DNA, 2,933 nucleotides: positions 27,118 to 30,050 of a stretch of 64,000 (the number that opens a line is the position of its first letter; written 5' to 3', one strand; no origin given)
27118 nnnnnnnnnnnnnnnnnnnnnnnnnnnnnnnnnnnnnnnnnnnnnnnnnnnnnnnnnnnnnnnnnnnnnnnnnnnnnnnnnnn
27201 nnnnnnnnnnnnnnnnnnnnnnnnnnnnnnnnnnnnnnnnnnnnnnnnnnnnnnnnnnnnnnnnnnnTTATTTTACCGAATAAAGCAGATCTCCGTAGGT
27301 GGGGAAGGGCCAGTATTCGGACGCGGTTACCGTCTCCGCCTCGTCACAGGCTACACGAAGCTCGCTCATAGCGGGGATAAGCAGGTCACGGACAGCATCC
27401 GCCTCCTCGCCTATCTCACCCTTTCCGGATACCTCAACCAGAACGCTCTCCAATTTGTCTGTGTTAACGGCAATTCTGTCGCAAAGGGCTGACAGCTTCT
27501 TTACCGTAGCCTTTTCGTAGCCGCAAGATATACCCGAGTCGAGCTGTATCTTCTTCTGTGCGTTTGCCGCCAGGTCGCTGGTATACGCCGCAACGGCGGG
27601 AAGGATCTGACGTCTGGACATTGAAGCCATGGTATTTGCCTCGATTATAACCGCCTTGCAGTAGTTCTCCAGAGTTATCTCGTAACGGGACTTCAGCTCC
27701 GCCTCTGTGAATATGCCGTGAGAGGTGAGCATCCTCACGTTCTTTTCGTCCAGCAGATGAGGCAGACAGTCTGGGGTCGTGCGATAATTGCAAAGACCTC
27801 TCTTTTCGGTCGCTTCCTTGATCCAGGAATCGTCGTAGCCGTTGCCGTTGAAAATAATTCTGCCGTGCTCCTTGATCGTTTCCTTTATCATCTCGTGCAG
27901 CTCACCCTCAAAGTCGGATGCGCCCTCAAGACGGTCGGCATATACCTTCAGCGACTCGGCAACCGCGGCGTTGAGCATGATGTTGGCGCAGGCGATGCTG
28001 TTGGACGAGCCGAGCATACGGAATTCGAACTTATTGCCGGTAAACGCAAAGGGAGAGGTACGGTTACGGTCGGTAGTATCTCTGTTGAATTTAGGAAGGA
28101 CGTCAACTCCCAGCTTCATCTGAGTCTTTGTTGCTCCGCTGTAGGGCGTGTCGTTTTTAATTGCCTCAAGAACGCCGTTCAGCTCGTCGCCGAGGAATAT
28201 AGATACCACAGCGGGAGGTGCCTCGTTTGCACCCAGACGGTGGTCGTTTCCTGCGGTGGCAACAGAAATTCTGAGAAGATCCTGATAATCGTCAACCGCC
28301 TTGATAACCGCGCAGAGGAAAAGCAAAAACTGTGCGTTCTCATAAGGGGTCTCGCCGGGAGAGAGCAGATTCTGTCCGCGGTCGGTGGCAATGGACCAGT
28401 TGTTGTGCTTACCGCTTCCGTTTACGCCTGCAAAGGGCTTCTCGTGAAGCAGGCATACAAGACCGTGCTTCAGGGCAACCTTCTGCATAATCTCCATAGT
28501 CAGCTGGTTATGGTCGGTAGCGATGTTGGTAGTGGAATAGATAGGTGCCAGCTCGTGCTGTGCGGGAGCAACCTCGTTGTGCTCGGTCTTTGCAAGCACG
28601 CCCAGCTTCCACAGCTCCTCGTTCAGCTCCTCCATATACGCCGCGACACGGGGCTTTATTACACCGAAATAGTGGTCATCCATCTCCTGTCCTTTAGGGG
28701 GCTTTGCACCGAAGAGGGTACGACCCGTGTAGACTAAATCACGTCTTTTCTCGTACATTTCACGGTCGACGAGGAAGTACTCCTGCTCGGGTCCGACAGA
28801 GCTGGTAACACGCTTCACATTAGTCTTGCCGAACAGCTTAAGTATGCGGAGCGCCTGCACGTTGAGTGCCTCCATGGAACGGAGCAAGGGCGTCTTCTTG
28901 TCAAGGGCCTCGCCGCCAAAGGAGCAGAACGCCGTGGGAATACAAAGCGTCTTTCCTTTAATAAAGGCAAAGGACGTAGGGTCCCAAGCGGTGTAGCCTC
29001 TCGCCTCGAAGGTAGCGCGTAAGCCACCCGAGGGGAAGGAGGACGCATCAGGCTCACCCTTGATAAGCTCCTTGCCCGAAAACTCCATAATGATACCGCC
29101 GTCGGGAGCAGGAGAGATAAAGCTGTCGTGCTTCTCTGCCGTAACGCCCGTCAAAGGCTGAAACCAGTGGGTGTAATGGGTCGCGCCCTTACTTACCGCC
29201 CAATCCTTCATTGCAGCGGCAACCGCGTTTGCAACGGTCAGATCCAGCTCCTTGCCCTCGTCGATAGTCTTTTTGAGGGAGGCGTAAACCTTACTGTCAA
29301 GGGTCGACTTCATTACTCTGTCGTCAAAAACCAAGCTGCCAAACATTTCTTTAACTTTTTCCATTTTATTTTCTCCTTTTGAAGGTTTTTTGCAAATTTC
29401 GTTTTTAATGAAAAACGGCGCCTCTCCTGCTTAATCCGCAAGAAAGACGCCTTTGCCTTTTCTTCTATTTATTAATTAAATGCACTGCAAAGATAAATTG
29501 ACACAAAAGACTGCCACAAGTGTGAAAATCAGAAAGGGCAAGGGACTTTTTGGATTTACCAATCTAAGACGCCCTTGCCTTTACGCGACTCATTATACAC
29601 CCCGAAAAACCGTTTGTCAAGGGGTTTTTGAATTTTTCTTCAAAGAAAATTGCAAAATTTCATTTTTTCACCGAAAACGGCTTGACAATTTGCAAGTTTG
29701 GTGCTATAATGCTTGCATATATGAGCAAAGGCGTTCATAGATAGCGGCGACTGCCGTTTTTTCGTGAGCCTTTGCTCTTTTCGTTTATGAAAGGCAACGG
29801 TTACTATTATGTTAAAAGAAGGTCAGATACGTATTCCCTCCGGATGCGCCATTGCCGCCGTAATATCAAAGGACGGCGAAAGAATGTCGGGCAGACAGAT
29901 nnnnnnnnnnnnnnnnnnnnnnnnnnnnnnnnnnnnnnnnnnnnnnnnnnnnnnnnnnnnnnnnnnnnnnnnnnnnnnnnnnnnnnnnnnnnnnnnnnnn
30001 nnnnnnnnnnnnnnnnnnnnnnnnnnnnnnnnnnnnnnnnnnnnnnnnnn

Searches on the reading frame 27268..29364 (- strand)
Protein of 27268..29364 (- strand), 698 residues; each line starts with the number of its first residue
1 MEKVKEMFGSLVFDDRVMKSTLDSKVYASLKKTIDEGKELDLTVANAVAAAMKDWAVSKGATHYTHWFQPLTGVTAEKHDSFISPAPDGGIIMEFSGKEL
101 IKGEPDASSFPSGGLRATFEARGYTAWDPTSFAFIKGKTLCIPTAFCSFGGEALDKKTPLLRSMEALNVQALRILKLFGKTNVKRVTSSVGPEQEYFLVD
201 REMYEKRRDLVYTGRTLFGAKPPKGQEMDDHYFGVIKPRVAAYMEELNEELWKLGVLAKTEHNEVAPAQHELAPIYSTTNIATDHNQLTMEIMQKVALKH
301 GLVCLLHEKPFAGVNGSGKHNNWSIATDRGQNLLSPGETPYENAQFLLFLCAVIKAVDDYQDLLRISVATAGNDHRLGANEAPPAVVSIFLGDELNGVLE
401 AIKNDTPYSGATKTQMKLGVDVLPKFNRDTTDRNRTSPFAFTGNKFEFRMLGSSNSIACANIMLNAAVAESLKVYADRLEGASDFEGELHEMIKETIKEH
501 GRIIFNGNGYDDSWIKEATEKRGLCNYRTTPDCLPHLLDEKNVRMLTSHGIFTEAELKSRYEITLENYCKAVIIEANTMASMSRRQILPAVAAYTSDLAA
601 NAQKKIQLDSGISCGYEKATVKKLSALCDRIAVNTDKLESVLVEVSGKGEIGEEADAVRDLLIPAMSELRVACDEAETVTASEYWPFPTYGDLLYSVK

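Call 3: search_protein_families(library=pfam, proteins=[window:27268-29364:-])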
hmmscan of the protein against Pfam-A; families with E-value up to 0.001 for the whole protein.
window:27268-29364:- (698 aa): 3 families
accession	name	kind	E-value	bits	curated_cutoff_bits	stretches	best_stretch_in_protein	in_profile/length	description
PF12437.13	GSIII_N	-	2.7e-80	268.1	25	1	5-163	2-160/160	Glutamine synthetase type III N terminal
PF18318.6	Gln-synt_C-ter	-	8.6e-42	142.1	22.7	1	489-604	2-116/118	Glutamine synthetase C-terminal domain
PF00120.29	Gln-synt_C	-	6.2e-21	75.3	24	1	186-348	20-178/344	Glutamine synthetase, catalytic domain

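Call 4: search_protein_families(library=ncbifam, proteins=[window:27268-29364:-])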
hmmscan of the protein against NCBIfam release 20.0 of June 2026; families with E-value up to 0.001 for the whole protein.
window:27268-29364:- (698 aa): 4 families
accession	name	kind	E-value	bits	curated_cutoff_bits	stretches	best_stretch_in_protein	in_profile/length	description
TIGR00653.1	GlnA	equivalog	1e-15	57.5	429.15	1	186-342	119-283/462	type I glutamate--ammonia ligase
TIGR03105.1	gln_synth_III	equivalog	1.1e-08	34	469.6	1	239-335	155-251/435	type III glutamate--ammonia ligase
NF007006.0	PRK09469.1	equivalog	9.7e-08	31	845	1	251-357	200-306/469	glutamate--ammonia ligase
NF045547.1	GGputSyn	equivalog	0.00055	18.8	650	1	253-338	177-260/438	gamma-glutamylputrescine synthetase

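Call 74: search_solved_structures(query=window:27268-29364:-, show_alignments=1)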
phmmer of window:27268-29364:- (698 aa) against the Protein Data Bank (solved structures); distinct sequences matched with E-value up to 0.001: 26.
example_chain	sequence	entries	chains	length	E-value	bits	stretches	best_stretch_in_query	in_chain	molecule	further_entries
3o6x_A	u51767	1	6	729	5.4e-190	636.2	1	3-696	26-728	Glutamine synthetase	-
7u6o_A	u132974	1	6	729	1.1e-143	483.1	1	6-592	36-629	Glutamine synthetase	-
7ten_A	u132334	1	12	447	8e-11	44.1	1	248-360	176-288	Glutamine synthetase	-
7tf9_A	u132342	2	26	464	8.6e-11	44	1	248-360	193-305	Glutamine synthetase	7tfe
8oow_A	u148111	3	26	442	1.7e-09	39.8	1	249-355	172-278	Glutamine synthetase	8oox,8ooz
7tdp_A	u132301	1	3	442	8.9e-09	37.4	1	246-329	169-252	Glutamine synthetase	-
8s59_O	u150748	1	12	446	9.2e-09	37.3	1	245-360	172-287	Glutamine synthetase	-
7tfa_B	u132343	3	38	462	9.6e-09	37.2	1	246-329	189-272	Glutamine synthetase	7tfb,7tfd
8tfb_A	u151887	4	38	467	1e-08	37.2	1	245-360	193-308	Glutamine synthetase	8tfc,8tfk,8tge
8ufj_A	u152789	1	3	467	1.6e-08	36.5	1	249-360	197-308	Glutamine synthetase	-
7tdv_A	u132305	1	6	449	2.2e-08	36.1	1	247-336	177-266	Glutamine synthetase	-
7tf6_A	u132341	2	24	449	2.2e-08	36.1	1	247-336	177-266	Glutamine synthetase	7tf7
4lnf_A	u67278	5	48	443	2.3e-08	36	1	249-332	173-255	Glutamine synthetase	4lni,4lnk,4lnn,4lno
4s0r_A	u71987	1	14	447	2.3e-08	36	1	249-332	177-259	Glutamine synthetase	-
9y4a_A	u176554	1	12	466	2.3e-08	36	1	247-336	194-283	Glutamine synthetase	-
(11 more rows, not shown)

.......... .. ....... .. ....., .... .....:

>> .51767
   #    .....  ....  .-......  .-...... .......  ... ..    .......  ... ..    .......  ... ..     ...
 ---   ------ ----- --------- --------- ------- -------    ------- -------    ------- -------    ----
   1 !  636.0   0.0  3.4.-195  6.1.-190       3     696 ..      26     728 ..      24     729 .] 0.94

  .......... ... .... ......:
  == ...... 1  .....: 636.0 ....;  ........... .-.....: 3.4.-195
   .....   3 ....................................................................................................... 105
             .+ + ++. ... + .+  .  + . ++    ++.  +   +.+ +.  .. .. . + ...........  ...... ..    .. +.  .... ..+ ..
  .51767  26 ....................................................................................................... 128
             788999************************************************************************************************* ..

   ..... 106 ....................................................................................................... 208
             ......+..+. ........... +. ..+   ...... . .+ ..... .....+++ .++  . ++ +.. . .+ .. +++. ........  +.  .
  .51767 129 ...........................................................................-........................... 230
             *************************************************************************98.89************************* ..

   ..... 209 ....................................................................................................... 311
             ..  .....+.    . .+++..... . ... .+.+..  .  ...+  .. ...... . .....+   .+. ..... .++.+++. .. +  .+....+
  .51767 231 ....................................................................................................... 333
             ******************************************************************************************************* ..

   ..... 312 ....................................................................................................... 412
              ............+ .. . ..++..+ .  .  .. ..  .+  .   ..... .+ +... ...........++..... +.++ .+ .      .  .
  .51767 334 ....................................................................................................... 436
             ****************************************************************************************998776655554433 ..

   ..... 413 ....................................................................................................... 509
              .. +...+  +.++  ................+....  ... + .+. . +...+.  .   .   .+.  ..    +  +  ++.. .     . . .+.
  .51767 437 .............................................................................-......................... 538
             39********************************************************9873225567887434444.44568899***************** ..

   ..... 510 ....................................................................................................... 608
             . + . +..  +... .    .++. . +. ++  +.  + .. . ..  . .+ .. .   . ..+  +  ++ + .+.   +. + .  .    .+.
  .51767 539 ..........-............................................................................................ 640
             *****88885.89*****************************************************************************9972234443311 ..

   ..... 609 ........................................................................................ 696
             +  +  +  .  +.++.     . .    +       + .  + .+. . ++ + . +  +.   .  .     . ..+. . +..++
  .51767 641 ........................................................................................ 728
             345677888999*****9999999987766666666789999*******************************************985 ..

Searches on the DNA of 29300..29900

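Call 70: search_rna_families(source=window, start=29300, end=29900, threshold=evalue, max_evalue=10)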
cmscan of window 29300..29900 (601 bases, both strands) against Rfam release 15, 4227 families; matches with E-value up to 10: 10.
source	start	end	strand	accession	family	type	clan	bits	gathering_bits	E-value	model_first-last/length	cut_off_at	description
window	29362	29460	-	RF02980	freshwater-2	Cis-reg;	-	23.9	49.9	0.2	1-84/84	no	freshwater-2 RNA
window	29615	29687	+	RF03860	MIR1520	Gene; miRNA;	CL00145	18.5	53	7.7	26-105/122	no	MIR1520 microRNA precursor family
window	29576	29637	+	RF01772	rnk_pseudo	Cis-reg; leader;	-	18.2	55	1.7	1-108/108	no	Pseudomonas rnk leader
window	29592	29712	-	RF00514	His_leader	Cis-reg; leader;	-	16.8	49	3.4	1-126/126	no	Histidine operon leader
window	29614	29649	+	RF03027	RT-6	Gene; sRNA;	-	16.3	46.7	0.66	35-70/75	no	RT-6 RNA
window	29607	29683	-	RF00344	snoZ267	Gene; snRNA; snoRNA; CD-box;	-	15.8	43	5.2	1-73/73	no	Small nucleolar RNA Z267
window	29609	29681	-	RF00439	SNORD87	Gene; snRNA; snoRNA; CD-box;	-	15.3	50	6.9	1-85/85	no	Small nucleolar RNA SNORD87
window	29453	29541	-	RF02266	XIST_intron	Gene; lncRNA;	-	15.3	70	9.8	1-68/68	no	XIST 3' intron conserved motif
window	29417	29451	-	RF03631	MIR3440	Gene; miRNA;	-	13.4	105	9.4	46-80/127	no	MIR3440 microRNA precursor family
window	29555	29630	-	RF01929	bxd_1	Gene; lncRNA;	-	13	75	2.8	1-86/86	no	Bithoraxoid conserved region 1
